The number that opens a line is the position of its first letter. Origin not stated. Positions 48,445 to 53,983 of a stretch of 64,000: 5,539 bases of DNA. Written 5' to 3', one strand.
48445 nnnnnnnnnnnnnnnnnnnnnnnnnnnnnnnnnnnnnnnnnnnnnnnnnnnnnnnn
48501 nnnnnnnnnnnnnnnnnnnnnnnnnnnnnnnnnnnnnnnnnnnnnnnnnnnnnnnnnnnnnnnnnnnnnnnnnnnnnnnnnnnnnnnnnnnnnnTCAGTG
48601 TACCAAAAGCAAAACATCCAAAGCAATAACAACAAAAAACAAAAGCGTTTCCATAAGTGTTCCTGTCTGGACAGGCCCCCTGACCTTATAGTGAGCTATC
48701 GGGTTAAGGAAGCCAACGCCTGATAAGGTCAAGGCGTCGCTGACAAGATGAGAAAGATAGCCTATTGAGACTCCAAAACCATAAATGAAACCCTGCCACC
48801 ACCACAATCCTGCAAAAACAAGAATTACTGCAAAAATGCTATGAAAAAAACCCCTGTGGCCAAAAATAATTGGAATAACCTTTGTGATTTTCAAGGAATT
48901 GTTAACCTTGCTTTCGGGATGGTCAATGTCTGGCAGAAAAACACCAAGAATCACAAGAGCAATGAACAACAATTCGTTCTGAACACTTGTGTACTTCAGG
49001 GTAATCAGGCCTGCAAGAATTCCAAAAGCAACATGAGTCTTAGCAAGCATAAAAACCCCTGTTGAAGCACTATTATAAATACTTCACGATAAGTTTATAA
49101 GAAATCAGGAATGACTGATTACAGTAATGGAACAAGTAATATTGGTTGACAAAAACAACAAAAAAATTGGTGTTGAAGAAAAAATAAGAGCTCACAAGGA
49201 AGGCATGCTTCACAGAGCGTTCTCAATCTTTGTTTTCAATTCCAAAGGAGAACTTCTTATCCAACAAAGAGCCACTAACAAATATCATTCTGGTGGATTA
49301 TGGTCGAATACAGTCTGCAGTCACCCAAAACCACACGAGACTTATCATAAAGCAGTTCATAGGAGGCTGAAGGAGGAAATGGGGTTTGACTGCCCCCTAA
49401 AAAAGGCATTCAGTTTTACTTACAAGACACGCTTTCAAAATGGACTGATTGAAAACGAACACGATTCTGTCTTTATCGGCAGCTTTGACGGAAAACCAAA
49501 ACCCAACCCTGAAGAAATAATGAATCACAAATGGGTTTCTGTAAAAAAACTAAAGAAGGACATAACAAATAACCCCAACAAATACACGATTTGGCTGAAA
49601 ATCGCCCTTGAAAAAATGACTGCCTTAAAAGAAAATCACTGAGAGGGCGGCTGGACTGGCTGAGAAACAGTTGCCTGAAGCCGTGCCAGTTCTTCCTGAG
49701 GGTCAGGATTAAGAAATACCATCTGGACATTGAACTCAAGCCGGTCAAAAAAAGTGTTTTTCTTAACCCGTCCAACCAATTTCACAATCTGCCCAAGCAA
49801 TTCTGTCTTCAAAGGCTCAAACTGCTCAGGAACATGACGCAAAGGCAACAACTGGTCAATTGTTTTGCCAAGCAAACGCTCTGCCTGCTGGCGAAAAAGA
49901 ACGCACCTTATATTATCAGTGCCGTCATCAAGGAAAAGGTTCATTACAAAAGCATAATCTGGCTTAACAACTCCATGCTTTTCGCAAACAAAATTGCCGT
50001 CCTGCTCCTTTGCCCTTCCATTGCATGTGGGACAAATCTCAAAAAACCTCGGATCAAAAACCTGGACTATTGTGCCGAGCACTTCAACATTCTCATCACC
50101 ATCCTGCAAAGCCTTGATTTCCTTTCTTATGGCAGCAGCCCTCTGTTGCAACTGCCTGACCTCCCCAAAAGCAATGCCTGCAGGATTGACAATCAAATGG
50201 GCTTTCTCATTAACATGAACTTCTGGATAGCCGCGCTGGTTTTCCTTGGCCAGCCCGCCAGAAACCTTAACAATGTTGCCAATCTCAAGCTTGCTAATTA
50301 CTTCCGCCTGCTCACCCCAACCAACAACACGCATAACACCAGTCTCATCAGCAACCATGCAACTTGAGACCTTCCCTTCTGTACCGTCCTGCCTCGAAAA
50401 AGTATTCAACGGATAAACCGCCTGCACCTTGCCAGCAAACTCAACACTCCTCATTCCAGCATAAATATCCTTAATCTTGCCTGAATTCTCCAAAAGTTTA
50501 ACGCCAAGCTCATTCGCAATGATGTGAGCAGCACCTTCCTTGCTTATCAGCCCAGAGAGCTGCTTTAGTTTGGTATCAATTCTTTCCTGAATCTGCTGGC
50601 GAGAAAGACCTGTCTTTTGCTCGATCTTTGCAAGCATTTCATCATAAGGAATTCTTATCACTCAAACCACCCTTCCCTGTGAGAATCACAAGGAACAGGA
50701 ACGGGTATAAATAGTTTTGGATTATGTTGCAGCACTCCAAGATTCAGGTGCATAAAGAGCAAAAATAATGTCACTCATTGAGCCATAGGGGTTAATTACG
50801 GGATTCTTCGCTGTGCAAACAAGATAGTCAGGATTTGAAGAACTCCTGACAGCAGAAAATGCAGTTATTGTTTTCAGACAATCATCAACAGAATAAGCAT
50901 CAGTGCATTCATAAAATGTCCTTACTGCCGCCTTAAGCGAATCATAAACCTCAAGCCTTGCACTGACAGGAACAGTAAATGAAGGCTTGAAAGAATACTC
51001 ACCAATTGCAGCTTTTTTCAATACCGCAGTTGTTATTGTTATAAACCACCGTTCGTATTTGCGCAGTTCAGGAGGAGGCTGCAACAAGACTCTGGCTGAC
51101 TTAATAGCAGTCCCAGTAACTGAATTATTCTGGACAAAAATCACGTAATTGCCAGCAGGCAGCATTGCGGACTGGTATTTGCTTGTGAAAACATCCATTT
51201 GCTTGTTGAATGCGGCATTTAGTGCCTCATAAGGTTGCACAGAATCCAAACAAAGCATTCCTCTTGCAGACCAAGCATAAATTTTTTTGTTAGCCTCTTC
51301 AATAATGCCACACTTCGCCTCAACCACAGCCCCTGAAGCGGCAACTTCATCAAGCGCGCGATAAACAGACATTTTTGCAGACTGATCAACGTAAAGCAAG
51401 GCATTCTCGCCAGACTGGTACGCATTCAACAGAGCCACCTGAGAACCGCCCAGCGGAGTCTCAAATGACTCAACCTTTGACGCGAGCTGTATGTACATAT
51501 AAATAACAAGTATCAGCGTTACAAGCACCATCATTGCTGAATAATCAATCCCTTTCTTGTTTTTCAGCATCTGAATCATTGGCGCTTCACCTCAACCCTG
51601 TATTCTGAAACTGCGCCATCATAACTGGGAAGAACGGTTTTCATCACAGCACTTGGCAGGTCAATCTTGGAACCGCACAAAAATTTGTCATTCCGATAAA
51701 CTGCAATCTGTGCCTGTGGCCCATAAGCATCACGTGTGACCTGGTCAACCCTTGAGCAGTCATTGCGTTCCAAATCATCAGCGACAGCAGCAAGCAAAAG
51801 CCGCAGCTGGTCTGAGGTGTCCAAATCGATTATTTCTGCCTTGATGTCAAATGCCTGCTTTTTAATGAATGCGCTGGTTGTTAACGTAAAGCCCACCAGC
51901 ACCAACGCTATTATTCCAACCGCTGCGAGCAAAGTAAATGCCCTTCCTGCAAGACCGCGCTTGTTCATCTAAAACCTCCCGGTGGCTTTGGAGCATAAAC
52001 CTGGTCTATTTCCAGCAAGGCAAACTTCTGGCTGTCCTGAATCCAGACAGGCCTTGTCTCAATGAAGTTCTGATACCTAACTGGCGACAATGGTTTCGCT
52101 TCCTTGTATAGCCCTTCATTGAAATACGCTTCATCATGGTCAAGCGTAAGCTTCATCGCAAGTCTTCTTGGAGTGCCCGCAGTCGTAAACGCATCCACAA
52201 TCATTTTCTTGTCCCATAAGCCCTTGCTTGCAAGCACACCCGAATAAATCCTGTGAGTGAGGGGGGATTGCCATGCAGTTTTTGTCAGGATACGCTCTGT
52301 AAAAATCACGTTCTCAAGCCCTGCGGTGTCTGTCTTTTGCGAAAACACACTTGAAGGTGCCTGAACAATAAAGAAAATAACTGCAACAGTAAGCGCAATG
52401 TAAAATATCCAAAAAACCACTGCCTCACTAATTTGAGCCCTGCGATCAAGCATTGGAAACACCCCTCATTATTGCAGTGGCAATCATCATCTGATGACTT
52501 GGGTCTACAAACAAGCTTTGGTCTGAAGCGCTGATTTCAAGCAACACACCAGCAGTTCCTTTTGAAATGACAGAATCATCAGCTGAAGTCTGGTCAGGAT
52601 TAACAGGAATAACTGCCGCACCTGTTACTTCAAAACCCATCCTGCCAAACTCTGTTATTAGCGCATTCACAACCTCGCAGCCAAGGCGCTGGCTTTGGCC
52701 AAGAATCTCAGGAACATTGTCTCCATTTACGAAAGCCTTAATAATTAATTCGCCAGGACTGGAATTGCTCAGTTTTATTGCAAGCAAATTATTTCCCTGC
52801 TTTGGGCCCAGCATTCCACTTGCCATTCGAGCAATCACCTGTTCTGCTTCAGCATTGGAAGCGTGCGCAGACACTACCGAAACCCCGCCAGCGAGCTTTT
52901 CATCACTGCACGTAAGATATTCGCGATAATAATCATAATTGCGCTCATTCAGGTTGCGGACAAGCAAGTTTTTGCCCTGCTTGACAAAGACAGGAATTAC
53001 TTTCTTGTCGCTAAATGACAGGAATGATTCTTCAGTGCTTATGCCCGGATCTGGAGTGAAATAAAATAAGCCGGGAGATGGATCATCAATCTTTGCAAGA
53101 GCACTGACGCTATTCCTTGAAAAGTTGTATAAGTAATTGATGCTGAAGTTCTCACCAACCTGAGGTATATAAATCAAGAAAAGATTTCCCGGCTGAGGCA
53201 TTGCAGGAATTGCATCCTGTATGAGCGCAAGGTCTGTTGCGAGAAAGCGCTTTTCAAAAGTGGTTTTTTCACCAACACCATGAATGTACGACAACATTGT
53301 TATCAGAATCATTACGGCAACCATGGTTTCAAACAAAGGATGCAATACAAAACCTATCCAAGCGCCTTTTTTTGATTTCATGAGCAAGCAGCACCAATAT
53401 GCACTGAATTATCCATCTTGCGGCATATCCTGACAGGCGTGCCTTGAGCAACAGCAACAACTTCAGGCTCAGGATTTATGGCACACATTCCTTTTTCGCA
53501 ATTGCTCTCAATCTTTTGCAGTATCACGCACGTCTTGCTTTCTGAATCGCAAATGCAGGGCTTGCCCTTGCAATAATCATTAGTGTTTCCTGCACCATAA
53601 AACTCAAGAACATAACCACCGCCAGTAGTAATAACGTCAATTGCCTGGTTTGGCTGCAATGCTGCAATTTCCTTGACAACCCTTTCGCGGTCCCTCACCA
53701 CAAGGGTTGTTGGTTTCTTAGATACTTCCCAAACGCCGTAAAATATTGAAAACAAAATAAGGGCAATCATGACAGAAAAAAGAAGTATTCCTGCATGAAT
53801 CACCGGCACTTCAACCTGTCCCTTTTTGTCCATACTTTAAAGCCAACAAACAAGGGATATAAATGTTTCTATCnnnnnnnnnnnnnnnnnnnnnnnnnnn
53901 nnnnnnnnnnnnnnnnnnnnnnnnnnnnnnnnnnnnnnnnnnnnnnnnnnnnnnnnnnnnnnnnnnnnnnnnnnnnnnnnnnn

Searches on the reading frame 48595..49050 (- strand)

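Call 5: search_protein_families(library=pfam, proteins=[window:48595-49050:-], max_evalue=0.1)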
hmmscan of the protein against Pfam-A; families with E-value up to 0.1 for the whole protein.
window:48595-49050:- (151 aa): 2 families
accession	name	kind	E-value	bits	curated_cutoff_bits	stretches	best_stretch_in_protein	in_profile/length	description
PF04307.19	YdjM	-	2.4e-26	92.7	29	1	1-141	1-144/176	YdjM inner membrane protein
PF00882.24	Zn_dep_PLPC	-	0.046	14.1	26.8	0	23-108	20-96/167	Zinc dependent phospholipase C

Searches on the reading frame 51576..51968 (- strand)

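Call 4: search_protein_families(library=pfam, proteins=[window:51576-51968:-], max_evalue=1)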
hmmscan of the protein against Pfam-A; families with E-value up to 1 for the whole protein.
window:51576-51968:- (130 aa): 1 family
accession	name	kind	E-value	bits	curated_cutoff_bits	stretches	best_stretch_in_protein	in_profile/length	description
PF23311.1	DUF7084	-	0.093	13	27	1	102-127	1-26/48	Domain of unknown function (DUF7084)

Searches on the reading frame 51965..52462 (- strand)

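Call 4: search_protein_families(library=pfam, proteins=[window:51965-52462:-], max_evalue=1)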
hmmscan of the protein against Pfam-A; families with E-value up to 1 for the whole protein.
window:51965-52462:- (165 aa): 1 family
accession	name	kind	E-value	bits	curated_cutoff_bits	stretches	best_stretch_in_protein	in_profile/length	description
PF16028.10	SLC3A2_N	-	0.024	14.7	27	1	14-37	38-61/77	Solute carrier family 3 member 2 N-terminus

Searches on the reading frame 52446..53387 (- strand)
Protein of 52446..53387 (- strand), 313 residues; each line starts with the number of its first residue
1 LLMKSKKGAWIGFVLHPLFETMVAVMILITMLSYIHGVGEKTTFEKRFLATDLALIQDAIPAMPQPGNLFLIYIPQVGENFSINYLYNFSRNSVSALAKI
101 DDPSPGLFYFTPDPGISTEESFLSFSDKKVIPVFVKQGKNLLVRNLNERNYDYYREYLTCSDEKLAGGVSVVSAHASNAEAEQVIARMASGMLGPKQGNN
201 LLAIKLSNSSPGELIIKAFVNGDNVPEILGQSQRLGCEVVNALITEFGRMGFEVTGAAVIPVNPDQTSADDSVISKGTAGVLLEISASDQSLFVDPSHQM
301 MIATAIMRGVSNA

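Call 4: search_protein_families(library=pfam, proteins=[window:52446-53387:-], max_evalue=1)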
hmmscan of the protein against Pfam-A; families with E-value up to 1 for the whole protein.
window:52446-53387:- (313 aa): 0 families

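Call 40: search_protein_families(library=ncbifam, proteins=[window:52446-53387:-], max_evalue=1)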
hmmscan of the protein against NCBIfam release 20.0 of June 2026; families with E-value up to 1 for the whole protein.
window:52446-53387:- (313 aa): 0 families

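Call 60: search_solved_structures(query=A4, max_evalue=1)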
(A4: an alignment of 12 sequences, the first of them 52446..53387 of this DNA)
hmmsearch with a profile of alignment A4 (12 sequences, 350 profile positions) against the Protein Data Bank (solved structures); distinct sequences matched with E-value up to 1: 8.
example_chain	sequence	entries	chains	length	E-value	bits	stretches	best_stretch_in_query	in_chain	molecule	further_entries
4rn7_A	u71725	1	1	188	4.4e-09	39.3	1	165-347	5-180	N-acetylmuramoyl-L-alanine amidase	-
1jwq_A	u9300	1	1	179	5.1e-08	35.8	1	164-264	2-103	N-ACETYLMURAMOYL-L-ALANINE AMIDASE CwlV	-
7tj4_B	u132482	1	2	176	5.8e-08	35.6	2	164-262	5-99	LytH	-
4bin_A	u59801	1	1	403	4.8e-06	29.3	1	166-244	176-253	N-ACETYLMURAMOYL-L-ALANINE AMIDASE AMIC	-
5j72_A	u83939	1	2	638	1.9e-05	27.3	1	161-347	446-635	Putative N-acetylmuramoyl-L-alanine amidase,autolysin cwp6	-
8c0j_A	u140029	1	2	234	0.00028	23.5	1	166-249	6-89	N-acetylmuramoyl-L-alanine amidase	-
8c2o_A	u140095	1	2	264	0.0048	19.4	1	158-243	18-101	N-acetylmuramoyl-L-alanine amidase AmiA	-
5emi_A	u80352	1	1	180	0.0052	19.3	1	166-246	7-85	Cell wall hydrolase/autolysin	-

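Call 62: search_protein_families(library=pfam, alignment_id=A4, max_evalue=0.01)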
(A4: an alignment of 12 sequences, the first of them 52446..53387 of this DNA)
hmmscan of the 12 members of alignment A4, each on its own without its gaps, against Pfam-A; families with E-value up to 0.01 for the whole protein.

A. member 1, window:52446-53387:- (313 aa): 0 families

B. families by the number of members that match (of 12 scanned): 1 family
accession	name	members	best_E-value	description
PF01520.23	Amidase_3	6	7e-19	N-acetylmuramoyl-L-alanine amidase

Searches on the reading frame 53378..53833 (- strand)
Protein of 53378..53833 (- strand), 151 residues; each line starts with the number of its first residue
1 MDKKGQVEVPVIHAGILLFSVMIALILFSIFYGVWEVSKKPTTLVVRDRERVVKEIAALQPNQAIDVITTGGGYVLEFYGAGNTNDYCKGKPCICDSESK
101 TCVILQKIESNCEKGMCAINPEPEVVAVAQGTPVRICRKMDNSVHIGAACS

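Call 4: search_protein_families(library=pfam, proteins=[window:53378-53833:-], max_evalue=1)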
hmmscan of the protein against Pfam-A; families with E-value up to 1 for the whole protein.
window:53378-53833:- (151 aa): 1 family
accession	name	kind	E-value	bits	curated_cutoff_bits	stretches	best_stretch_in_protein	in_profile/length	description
PF07850.20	Renin_r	-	0.11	13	27.8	1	7-37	30-60/79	Renin receptor-like transmembrane spanning segment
